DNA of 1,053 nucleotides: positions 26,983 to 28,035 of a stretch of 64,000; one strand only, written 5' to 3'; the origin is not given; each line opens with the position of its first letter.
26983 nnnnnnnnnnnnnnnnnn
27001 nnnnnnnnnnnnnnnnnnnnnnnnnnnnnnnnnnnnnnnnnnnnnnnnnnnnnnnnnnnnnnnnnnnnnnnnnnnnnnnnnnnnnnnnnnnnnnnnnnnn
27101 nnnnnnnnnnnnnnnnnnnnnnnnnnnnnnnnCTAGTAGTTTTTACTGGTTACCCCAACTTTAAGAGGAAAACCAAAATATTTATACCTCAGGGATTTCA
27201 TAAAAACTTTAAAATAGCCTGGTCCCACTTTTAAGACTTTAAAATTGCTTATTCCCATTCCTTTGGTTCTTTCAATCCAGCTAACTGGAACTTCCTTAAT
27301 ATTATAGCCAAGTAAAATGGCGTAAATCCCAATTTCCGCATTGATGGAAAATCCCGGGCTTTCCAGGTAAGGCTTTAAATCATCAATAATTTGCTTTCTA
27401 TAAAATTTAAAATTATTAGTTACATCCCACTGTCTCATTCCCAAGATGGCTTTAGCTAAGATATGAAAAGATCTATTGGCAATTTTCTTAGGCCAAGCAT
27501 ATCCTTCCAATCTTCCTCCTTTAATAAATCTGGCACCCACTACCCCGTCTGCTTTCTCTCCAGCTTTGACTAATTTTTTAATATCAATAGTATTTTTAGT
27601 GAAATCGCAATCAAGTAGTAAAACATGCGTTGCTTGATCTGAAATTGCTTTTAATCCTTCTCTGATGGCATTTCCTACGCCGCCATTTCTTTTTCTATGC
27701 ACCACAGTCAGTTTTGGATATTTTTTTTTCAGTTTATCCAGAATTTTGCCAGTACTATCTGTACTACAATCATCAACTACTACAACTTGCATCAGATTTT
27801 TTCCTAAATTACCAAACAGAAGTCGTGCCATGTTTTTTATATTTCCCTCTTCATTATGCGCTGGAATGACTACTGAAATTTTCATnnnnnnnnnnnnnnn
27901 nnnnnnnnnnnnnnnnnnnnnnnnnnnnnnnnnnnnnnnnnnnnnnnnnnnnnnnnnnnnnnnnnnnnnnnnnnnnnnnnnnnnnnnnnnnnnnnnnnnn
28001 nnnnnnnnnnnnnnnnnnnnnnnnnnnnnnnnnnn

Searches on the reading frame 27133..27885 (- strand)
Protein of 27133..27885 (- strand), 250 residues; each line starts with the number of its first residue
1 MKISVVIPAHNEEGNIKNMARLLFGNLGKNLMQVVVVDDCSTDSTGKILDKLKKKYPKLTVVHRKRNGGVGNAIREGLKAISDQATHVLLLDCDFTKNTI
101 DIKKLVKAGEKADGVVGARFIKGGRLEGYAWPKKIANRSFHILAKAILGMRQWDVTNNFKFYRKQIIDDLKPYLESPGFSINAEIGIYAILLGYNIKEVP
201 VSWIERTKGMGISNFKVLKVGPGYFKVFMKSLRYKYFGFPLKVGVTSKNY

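Call 19: search_protein_families(library=pfam, proteins=[window:27133-27885:-], max_evalue=0.001)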
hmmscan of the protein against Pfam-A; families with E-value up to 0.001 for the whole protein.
window:27133-27885:- (250 aa): 2 families
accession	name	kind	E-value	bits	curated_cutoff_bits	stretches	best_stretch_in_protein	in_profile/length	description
PF00535.33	Glycos_transf_2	-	7.4e-26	91.5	23.3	1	4-169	1-166/168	Glycosyl transferase family 2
PF13641.12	Glyco_tranf_2_3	-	5.6e-05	23.7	27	1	3-94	3-96/230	Glycosyltransferase like family 2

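Call 69: search_protein_families(library=ncbifam, proteins=[window:27133-27885:-], max_evalue=0.001)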
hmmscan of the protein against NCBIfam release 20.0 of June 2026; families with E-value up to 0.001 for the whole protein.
window:27133-27885:- (250 aa): 18 families
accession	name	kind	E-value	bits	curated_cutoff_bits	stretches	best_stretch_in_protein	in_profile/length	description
TIGR04182.1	glyco_TIGR04182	equivalog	9.6e-19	67.9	325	1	3-210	2-197/293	S-layer glycoprotein N-glycosyltransferase AglJ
NF041391.1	DPhHxTase_Halo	equivalog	1.2e-14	53.8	375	1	31-207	24-187/213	dolichyl-phosphate hexose transferase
TIGR03937.1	PgaC_IcaA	equivalog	1.5e-14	53.8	422.3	1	2-96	46-137/407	poly-beta-1,6-N-acetyl-D-glucosamine synthase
NF047588.1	GlcsyltransPgfSStrep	equivalog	1.5e-13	50.6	500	1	1-213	1-205/308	glycosyltransferase PgfS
NF007986.1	PRK10714.1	equivalog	1.1e-12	47.6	529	1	2-210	7-207/316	undecaprenyl-phosphate 4-deoxy-4-formamido-L-arabinose transferase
NF058614.1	PPMAGASynPpgS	equivalog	4.8e-10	39.2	370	1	4-202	3-195/226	polyprenyl-phospho-N-acetylgalactosaminyl synthase PpgS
NF007482.0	PRK10073.1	equivalog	1.3e-09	37.5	423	1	2-83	7-86/334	glycosyltransferase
TIGR03469.1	HpnB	hypoth_equivalog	1.4e-09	37.5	379.25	1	2-112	45-163/386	hopene-associated glycosyltransferase HpnB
NF047683.1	TeichurnBiosyTuaG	equivalog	8.7e-09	35.4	400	1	2-97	7-99/252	teichuronic acid biosynthesis protein TuaG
TIGR04283.1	glyco_like_mftF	equivalog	9.6e-08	31.9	182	1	3-111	1-102/221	TIGR04283 family arsenosugar biosynthesis glycosyltransferase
NF041875.1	EPS_EpsD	equivalog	1.5e-07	31.2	370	1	3-97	1-92/325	exopolysaccharide biosynthesis glycosyltransferase EpsD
TIGR01556.1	rhamnosyltran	subfamily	3.4e-07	29.8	200.55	1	23-121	13-113/281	rhamnosyltransferase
NF045692.1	OglycostaseCruG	equivalog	1.6e-06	27.3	600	1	2-111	42-154/386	2'-O-glycosyltransferase CruG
TIGR03965.1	mycofact_glyco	equivalog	6.2e-06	25.3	280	1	2-84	75-156/467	mycofactocin biosynthesis glycosyltransferase MftF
NF010496.0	PRK13915.1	equivalog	1.2e-05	24.5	262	1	2-81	32-115/307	glucosyl-3-phosphoglycerate synthase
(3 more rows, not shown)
